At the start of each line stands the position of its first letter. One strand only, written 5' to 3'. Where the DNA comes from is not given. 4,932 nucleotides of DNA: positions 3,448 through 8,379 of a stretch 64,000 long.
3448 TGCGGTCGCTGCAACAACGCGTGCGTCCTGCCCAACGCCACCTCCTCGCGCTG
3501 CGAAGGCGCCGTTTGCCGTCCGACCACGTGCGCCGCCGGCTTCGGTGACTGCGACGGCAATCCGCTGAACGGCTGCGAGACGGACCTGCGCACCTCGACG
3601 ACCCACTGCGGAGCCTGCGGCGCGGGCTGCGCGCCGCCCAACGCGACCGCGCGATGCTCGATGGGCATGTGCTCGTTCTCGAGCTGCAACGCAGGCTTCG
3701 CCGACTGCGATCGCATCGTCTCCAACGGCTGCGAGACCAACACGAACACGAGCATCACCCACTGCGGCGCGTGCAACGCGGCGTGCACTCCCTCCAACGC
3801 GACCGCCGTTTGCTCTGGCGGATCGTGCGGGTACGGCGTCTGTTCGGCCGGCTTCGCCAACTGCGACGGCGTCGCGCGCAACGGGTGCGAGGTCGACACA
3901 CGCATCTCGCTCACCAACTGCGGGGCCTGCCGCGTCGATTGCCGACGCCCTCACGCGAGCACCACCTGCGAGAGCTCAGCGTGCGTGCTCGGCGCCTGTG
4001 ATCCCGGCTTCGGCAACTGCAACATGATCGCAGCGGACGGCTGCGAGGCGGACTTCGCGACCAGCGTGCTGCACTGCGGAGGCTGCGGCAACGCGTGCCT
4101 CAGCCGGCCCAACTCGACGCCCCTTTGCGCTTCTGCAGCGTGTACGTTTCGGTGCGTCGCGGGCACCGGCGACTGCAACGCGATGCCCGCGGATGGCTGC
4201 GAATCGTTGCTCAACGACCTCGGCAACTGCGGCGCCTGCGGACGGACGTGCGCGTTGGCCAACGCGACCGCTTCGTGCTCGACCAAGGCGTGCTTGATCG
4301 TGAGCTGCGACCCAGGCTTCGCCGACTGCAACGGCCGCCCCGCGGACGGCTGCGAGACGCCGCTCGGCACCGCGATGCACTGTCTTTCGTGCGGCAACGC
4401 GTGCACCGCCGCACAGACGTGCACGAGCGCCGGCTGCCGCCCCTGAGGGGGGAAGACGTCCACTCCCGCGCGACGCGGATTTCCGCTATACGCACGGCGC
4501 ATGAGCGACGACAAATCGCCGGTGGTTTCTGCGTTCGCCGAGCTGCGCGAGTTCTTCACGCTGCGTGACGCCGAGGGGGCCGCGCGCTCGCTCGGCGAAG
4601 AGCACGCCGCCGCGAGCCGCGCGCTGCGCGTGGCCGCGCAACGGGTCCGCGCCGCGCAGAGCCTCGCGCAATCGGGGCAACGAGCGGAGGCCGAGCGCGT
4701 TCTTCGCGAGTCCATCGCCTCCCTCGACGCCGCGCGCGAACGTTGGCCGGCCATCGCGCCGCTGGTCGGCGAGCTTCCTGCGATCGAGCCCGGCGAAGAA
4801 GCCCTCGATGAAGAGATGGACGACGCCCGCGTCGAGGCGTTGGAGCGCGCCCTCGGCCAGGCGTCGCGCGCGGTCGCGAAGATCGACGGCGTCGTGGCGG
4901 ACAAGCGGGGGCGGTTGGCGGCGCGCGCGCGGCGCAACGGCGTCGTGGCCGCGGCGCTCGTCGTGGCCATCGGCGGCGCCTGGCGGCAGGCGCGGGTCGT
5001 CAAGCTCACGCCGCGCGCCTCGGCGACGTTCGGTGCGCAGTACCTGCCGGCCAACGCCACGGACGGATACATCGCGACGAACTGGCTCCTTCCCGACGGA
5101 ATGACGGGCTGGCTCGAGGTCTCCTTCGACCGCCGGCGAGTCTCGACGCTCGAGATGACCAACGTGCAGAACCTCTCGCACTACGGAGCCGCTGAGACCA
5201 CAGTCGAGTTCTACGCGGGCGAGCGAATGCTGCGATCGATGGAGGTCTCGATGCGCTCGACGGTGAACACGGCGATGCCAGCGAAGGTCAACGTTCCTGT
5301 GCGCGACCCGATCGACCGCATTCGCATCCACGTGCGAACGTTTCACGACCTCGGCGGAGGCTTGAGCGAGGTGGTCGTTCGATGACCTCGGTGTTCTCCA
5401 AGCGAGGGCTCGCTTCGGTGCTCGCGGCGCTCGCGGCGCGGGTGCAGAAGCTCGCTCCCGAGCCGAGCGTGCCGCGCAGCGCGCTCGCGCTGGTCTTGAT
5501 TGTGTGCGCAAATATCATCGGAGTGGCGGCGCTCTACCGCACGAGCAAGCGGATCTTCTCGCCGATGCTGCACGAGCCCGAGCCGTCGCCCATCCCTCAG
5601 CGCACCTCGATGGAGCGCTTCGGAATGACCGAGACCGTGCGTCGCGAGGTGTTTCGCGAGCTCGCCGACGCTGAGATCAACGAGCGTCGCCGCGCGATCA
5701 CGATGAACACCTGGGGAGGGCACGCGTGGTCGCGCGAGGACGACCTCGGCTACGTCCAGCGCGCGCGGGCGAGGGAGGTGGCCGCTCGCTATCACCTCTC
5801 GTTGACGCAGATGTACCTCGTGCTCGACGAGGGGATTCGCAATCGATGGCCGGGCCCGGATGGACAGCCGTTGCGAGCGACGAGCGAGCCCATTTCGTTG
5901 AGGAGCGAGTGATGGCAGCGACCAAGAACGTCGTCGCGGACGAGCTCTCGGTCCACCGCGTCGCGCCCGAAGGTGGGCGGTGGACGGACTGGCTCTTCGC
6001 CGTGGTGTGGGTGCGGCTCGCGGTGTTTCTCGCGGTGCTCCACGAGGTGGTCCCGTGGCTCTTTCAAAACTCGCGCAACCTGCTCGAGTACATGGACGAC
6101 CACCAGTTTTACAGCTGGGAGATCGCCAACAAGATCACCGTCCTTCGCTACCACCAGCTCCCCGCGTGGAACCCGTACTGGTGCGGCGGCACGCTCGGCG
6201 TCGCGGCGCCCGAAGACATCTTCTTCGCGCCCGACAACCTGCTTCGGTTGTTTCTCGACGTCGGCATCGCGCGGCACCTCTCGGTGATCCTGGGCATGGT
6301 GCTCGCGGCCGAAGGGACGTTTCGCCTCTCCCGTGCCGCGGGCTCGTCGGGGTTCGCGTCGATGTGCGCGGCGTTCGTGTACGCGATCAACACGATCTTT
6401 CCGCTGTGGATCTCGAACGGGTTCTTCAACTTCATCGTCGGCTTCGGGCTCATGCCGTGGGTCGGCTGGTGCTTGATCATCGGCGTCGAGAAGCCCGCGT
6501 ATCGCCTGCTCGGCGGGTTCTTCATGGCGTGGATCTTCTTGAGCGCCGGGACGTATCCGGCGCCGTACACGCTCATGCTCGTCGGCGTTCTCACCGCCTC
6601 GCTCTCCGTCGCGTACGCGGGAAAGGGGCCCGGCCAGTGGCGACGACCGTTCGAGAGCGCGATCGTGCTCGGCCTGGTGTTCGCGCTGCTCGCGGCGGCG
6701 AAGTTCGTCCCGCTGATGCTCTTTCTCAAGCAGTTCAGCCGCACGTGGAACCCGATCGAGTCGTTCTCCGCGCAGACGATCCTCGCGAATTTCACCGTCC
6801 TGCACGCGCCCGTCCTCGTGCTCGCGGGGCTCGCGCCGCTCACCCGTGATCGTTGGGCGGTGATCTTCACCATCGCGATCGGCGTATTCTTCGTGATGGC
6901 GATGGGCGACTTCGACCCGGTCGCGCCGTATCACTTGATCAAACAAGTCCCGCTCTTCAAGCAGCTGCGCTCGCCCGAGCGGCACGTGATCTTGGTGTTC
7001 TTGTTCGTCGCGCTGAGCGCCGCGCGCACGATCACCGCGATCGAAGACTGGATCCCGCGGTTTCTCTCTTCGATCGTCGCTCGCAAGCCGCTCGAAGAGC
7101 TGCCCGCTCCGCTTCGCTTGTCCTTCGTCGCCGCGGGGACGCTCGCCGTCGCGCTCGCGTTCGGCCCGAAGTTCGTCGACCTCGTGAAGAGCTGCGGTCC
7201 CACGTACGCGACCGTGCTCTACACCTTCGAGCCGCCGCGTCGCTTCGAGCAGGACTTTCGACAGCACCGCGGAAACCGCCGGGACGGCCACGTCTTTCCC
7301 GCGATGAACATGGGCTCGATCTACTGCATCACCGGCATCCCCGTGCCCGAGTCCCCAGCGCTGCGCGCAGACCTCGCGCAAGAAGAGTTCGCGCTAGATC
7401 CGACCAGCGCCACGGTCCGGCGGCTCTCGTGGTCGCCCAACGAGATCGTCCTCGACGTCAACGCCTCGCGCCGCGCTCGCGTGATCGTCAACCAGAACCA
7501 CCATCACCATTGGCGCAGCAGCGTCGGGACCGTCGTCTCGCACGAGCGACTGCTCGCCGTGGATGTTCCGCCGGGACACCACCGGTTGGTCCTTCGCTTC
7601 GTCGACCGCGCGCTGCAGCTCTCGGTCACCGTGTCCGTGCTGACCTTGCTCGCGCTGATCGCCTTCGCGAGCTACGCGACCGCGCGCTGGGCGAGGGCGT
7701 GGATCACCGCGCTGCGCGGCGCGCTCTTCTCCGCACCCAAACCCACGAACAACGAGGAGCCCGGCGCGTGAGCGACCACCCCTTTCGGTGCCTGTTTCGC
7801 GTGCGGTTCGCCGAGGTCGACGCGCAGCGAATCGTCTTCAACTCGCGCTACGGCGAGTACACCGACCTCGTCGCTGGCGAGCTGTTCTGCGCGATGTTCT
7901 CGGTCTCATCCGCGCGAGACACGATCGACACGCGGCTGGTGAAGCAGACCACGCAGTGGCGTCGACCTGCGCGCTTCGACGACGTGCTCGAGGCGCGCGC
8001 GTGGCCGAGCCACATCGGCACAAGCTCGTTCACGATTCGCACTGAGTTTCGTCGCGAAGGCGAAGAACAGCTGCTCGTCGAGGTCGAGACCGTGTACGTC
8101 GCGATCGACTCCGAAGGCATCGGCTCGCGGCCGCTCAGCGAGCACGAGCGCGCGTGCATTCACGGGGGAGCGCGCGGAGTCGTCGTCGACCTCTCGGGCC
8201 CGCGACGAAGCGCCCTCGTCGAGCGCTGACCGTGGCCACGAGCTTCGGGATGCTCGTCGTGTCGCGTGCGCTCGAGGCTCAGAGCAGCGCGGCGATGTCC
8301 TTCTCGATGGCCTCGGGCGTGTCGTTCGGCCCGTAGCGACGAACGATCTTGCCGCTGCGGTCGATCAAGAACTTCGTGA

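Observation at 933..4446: Tandem paralogous secreted proteins built from a roughly 48-aa 8-cysteine module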

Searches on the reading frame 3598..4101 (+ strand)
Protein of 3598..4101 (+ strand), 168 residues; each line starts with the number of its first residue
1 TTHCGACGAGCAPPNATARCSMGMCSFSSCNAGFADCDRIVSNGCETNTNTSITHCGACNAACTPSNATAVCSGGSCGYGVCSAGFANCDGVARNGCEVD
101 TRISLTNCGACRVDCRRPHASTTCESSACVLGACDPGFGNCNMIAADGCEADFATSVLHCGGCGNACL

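Call 30: predict_structure(alignment_id=A1)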
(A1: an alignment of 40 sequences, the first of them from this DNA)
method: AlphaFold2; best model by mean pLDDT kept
length: 168 residues; sequences in the alignment: 40
mean_pLDDT: 95.5   pTM: 0.73
mean pLDDT of the five models: 95.5, 94.0, 93.5, 92.5, 91.7
residues with pLDDT >= 90: 157; 70-90: 11; 50-70: 0; < 50: 0
segments of 3 or more residues with pLDDT < 50: none
pLDDT, mean of each block of 10 residues (from residue 1): 94 96 95 97 96 97 95 95 96 91 97 96 96 97 94 96 93
secondary structure, 60 per line:
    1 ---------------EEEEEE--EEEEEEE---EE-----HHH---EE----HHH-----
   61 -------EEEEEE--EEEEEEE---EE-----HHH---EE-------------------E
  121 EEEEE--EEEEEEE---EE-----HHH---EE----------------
elements in order: E16-21 E24-30 E68-73 E76-82 E120-125 E128-134

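Call 37: fold_search(model_id=the predicted structure, library=pdb)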
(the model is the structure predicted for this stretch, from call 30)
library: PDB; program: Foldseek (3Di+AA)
matches with E <= 10: 45; with E <= 0.001: 0
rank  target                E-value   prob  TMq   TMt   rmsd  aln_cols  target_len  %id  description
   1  6pog_B                1.2e-01  0.30  0.27  0.21  11.4       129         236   21  Crystal structure of the NELL2 EGF1-6-Robo3 FN1 complex (released 2020-05-06)
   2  6b08_A                1.7e-01  0.10  0.17  0.17  18.1       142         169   20  Crystal structure of Pfs25 in complex with the transmission blocking antibody 1276 (released 2017-11-15)
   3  9oz8_C                2.1e-01  0.09  0.20  0.07  12.2       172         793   18  Cryo-EM structure of chicken NEL dimer bound with one human NICOL. (released 2026-02-25)
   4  9b3n_A                3.2e-01  0.35  0.33  0.29   6.6       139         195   20  Human Notch-1 EGFs 20-24 (released 2024-10-16)
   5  4xlw_C                3.7e-01  0.35  0.35  0.45   5.9       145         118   16  Complex of Notch1 (EGF11-13) bound to Delta-like 4 (N-EGF2) (released 2015-03-04)
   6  9oz8_B                3.7e-01  0.16  0.29  0.08  11.4       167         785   16  Cryo-EM structure of chicken NEL dimer bound with one human NICOL. (released 2026-02-25)
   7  6phf_E                3.7e-01  0.07  0.17  0.16  15.1       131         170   21  Pfs25 in complex with the human transmission blocking antibody 2587 (released 2019-10-02)
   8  4xlw_A                3.9e-01  0.30  0.34  0.44   5.8       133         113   16  Complex of Notch1 (EGF11-13) bound to Delta-like 4 (N-EGF2) (released 2015-03-04)
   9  6phb_I                3.9e-01  0.06  0.15  0.15  15.2       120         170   20  Pfs25 in complex with the human transmission blocking antibody 2530 (released 2019-10-02)
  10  6b0h_J                4.5e-01  0.06  0.15  0.16  13.7       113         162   21  Crystal structure of Pfs25 in complex with the transmission blocking antibody 1262 (released 2017-11-15)
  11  4cud                  5.8e-01  0.33  0.39  0.49   5.7       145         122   16  Human Notch1 EGF domains 11-13 mutant fucosylated at T466 (released 2014-05-21)
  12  8ezl_A                5.8e-01  0.04  0.15  0.15  15.6       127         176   19  Pfs25 in complex with transmission-reducing antibody AS01-50 (released 2023-08-16)
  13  4xl1_A                6.2e-01  0.25  0.36  0.46   6.2       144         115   16  Complex of Notch1 (EGF11-13) bound to Delta-like 4 (N-EGF1) (released 2015-03-04)
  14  4xlw_E                6.2e-01  0.23  0.34  0.44   5.9       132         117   17  Complex of Notch1 (EGF11-13) bound to Delta-like 4 (N-EGF2) (released 2015-03-04)
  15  7q3n_U                6.2e-01  0.08  0.17  0.12  12.6       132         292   20  Cryo-EM of the complex between human uromodulin (UMOD)/Tamm-Horsfall protein (THP) and the FimH lectin domain from uro (released 2022-03-16)
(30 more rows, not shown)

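Call 52: search_protein_representatives(alignment_id=A1)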
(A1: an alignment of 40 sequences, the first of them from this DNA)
Query: 40 sequences, 168 profile positions. Proteins with E-value up to 0.001 (for the whole library): 13724; up to 1e-10: 8366; up to 1e-30: 3355. The best 150 are listed.
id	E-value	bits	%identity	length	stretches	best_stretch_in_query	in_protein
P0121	0.0e+00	3447.5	-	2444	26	2-168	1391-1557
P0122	0.0e+00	2833.0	-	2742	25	2-168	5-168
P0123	0.0e+00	2269.8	-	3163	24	2-168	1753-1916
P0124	0.0e+00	2034.2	-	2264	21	3-167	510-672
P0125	0.0e+00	1900.8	-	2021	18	3-167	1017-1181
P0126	0.0e+00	1644.6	-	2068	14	2-168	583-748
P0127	0.0e+00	1602.7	-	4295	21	2-168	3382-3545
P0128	0.0e+00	1541.4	-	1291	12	2-168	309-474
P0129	0.0e+00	1540.9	-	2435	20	2-168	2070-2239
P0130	0.0e+00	1534.2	-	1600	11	2-168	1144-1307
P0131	0.0e+00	1525.3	-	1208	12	2-167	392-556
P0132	0.0e+00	1523.7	-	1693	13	2-168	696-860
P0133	0.0e+00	1475.9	-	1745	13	3-167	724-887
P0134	0.0e+00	1472.3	-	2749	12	2-167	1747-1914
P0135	0.0e+00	1431.8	-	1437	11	2-168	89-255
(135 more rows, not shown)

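Call 72: search_protein_families(library=pfam, alignment_id=A1, max_evalue=0.01)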
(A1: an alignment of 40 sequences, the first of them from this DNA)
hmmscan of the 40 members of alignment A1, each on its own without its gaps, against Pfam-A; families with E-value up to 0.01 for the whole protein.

A. member 1, seq(168 aa): 0 families

B. families by the number of members that match (of 40 scanned): 3 families
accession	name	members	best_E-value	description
PF21671.2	CPL1-like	1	0.00037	Protein CPL1-like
PF04885.19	Stig1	1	0.0046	Stigma-specific STIG1-like protein family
PF00037.32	Fer4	1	0.0077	4Fe-4S binding domain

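Call 74: search_protein_families(library=ncbifam, alignment_id=A1, max_evalue=0.01)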
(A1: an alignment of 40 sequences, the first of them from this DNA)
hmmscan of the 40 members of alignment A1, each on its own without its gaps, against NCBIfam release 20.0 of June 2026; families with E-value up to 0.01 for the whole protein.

A. member 1, seq(168 aa): 1 family
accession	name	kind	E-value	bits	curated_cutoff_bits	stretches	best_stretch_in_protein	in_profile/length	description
NF041328.1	C_rich_MXAN6577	subfamily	1.1e-08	35.1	100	2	2-129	40-144/145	MXAN_6577-like cysteine-rich protein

B. families by the number of members that match (of 40 scanned): 1 family
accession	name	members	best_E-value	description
NF041328.1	C_rich_MXAN6577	39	5.2e-19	MXAN_6577-like cysteine-rich protein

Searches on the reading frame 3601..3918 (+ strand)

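Call 9: search_protein_families(library=pfam, proteins=[window:3601-3918:+], max_evalue=10)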
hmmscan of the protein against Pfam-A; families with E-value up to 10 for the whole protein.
seq(106 aa): 2 families
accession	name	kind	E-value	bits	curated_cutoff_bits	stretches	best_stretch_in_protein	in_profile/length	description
PF12587.13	DUF3761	-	0.063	14.2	29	1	11-32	49-70/82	Protein of unknown function (DUF3761)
PF04885.19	Stig1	-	0.7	10.8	24.1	2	2-26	63-84/85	Stigma-specific STIG1-like protein family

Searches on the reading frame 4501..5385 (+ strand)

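Call 18: search_protein_families(library=pfam, proteins=[window:4501-5385:+], max_evalue=0.01)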
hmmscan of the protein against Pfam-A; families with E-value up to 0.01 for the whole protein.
window:4501-5385:+ (294 aa): 0 families

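Call 42: search_protein_families(library=ncbifam, proteins=[window:4501-5385:+], max_evalue=1)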
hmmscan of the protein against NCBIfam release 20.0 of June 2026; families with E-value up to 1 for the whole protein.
window:4501-5385:+ (294 aa): 1 family
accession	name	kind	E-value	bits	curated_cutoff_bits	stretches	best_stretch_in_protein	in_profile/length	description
NF047619.1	NADase_discoid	domain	0.081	13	38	1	177-221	9-57/130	NADase-type glycan-binding domain-containing protein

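Call 43: search_protein_families(library=pfam, proteins=[window:4501-5385:+], max_evalue=10)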
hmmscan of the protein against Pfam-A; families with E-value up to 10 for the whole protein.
window:4501-5385:+ (294 aa): 1 family
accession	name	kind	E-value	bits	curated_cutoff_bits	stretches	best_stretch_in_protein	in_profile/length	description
PF10938.13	YfdX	-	0.61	10.5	26.6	1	48-91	4-50/149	YfdX protein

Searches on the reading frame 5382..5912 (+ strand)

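Call 18: search_protein_families(library=pfam, proteins=[window:5382-5912:+], max_evalue=0.01)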
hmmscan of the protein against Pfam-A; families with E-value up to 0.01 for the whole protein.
window:5382-5912:+ (176 aa): 0 families

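Call 42: search_protein_families(library=ncbifam, proteins=[window:5382-5912:+], max_evalue=1)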
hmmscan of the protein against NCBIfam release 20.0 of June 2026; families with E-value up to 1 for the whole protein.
window:5382-5912:+ (176 aa): 0 families

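Call 43: search_protein_families(library=pfam, proteins=[window:5382-5912:+], max_evalue=10)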
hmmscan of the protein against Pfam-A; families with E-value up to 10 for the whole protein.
window:5382-5912:+ (176 aa): 1 family
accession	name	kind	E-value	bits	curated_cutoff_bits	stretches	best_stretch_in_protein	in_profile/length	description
PF23933.1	DUF7269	-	0.049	14.1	29.1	1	9-87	2-75/162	Family of unknown function (DUF7269)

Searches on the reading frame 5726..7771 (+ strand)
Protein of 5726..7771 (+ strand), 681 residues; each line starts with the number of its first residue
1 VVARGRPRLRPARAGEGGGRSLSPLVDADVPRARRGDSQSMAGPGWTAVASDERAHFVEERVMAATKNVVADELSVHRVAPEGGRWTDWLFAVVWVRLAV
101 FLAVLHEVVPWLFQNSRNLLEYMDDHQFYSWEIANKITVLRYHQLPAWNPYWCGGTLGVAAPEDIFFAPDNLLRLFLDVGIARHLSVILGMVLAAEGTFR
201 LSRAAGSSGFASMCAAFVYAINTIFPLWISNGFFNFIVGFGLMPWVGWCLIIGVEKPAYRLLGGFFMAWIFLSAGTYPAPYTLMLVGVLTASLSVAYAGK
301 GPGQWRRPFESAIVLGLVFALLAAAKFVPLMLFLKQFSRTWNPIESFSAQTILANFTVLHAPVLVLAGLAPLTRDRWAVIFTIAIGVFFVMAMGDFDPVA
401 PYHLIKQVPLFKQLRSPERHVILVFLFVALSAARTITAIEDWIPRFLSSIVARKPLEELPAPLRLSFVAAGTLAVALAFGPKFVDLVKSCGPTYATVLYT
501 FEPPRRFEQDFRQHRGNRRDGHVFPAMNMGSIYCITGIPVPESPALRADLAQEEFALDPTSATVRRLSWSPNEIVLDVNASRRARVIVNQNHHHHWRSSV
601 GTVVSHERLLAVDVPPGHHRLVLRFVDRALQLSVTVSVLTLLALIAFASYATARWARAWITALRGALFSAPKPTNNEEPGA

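Call 18: search_protein_families(library=pfam, proteins=[window:5726-7771:+], max_evalue=0.01)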
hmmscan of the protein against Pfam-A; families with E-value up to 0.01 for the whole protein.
window:5726-7771:+ (681 aa): 0 families

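Call 42: search_protein_families(library=ncbifam, proteins=[window:5726-7771:+], max_evalue=1)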
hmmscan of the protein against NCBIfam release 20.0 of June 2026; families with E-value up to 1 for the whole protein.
window:5726-7771:+ (681 aa): 0 families

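Call 43: search_protein_families(library=pfam, proteins=[window:5726-7771:+], max_evalue=10)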
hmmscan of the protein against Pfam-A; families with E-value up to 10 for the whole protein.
window:5726-7771:+ (681 aa): 1 family
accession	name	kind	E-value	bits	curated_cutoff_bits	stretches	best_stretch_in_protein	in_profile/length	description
PF23591.1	CILP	-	0.018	15.5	27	1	609-641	40-72/90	Cartilage intermediate layer protein 1-like domain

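Call 66: find_homologous_proteins(query=window:5912-7768:+, max_evalue=0.00001)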
Query window:5912-7768:+ (619 aa): 105 proteins with E <= 0.00001 among 8000 candidates.
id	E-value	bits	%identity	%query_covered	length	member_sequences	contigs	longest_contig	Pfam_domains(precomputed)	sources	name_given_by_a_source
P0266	0.0e+0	1406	100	100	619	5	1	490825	-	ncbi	ncbi:MAG: hypothetical protein U0269_09900 [Polyangiales bacterium]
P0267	0.0e+0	1180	83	99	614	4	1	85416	-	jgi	jgi:hypothetical protein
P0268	0.0e+0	1049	75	97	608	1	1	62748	-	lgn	-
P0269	0.0e+0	1013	75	96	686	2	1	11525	-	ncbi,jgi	jgi:hypothetical protein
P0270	8.1e-294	994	70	99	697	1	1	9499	-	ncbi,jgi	jgi:hypothetical protein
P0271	2.1e-259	881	65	95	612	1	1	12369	-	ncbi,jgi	jgi:hypothetical protein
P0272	6.7e-251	853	62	96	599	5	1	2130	-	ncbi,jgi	jgi:hypothetical protein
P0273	4.1e-248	843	63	95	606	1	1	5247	-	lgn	-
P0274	3.0e-247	840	63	95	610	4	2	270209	-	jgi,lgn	jgi:hypothetical protein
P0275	3.4e-247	840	60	98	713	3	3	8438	-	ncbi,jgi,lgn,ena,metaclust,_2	metaclust:\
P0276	1.1e-238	812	62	91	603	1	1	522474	-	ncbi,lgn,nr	ncbi:MAG: hypothetical protein Q8Q09_05610 [Deltaproteobacteria bacterium]|nr:hypothetical protein [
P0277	3.7e-234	797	59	95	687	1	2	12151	-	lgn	-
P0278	8.7e-230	783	57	91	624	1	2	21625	-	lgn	-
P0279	1.3e-214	733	55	96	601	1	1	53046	-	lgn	-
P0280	5.5e-192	658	52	93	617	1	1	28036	-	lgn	-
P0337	1.6e-129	452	41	96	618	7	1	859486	-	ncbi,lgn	ncbi:MAG: hypothetical protein R3B36_09785 [Polyangiaceae bacterium]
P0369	2.0e-89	319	34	94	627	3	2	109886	PF09586.17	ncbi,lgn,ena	-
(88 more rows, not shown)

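Call 67: find_encoding_contigs(protein=P0276, flank=8000, max_places=2)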
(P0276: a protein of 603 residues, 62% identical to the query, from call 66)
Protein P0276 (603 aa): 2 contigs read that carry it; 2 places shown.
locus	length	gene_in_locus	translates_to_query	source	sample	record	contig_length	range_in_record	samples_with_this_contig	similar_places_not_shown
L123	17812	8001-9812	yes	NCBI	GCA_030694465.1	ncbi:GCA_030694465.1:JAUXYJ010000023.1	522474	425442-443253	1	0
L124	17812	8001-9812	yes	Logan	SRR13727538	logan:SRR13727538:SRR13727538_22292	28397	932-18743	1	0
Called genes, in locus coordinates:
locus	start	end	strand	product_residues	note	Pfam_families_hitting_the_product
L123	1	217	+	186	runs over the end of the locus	PF00059:Lectin_C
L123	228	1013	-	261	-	-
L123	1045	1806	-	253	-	PF00005:ABC_tran, PF02463:SMC_N (faint), PF13304:AAA_21 (faint)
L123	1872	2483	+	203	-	-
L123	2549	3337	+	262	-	PF02405:MlaE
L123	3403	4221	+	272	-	PF02405:MlaE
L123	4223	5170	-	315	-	PF03706:LPG_synthase_TM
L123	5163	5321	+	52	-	-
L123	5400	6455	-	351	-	PF01408:GFO_IDH_MocA, PF22725:GFO_IDH_MocA_C3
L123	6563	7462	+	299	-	-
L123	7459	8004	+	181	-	-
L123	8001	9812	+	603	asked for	-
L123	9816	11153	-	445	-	-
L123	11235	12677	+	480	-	-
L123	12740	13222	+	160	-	-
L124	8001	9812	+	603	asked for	-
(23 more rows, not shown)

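Call 68: find_encoding_contigs(protein=P0337, flank=8000, max_places=2)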
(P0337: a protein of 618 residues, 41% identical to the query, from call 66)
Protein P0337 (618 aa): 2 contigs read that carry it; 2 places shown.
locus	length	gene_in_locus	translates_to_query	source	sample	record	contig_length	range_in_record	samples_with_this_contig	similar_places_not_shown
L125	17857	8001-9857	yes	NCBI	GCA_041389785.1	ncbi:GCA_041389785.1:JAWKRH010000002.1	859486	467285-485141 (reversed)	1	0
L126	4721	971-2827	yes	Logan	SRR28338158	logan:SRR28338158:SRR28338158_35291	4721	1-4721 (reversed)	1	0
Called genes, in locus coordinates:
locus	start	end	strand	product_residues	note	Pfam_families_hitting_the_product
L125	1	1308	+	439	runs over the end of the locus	PF02558:ApbA (weak), PF03446:NAD_binding_2 (weak), PF03721:UDPG_MGDP_dh_N, PF00984:UDPG_MGDP_dh, PF03720:UDPG_MGDP_dh_C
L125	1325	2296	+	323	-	PF01073:3Beta_HSD, PF01370:Epimerase, PF02719:Polysacc_synt_2, PF04321:RmlD_sub_bind, PF07993:NAD_binding_4, PF16363:GDP_Man_Dehyd, PF13460:NAD_binding_10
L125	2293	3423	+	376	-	PF01041:DegT_DnrJ_EryC1, PF00155:Aminotran_1_2 (weak)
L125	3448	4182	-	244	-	PF00535:Glycos_transf_2 (weak)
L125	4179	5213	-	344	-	PF03706:LPG_synthase_TM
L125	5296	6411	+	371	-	PF01041:DegT_DnrJ_EryC1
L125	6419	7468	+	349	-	PF01408:GFO_IDH_MocA, PF22725:GFO_IDH_MocA_C3, PF02894:GFO_IDH_MocA_C (weak)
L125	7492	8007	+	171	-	-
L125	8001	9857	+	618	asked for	-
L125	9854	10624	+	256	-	PF00535:Glycos_transf_2, PF13641:Glyco_tranf_2_3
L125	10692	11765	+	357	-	PF02350:Epimerase_2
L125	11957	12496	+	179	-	-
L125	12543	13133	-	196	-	PF25084:LbH_EIF2B (weak), PF25087:GMPPB_C (faint), PF00132:Hexapep, PF14602:Hexapep_2, PF00132:Hexapep (weak)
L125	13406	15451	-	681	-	-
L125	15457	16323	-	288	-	PF00106:adh_short, PF08659:KR, PF13561:adh_short_C2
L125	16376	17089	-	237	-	PF00075:RNase_H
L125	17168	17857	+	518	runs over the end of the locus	PF01676:Metalloenzyme, PF06415:iPGM_N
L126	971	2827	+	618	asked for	-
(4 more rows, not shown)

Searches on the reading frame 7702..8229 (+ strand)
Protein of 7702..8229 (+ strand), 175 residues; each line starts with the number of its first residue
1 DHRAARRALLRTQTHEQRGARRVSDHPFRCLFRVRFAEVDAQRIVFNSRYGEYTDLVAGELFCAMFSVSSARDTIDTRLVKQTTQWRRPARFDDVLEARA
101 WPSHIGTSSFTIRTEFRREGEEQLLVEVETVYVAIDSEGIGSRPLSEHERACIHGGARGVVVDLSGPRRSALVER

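Call 18: search_protein_families(library=pfam, proteins=[window:7702-8229:+], max_evalue=0.01)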
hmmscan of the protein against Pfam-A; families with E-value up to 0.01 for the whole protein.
window:7702-8229:+ (175 aa): 2 families
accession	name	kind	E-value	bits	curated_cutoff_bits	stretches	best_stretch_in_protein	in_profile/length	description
PF03061.28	4HBT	-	3.4e-09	37.3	20.6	1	45-123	4-77/79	Thioesterase superfamily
PF13279.12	4HBT_2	-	1.2e-07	32.6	25.5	1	34-140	1-109/122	Thioesterase-like superfamily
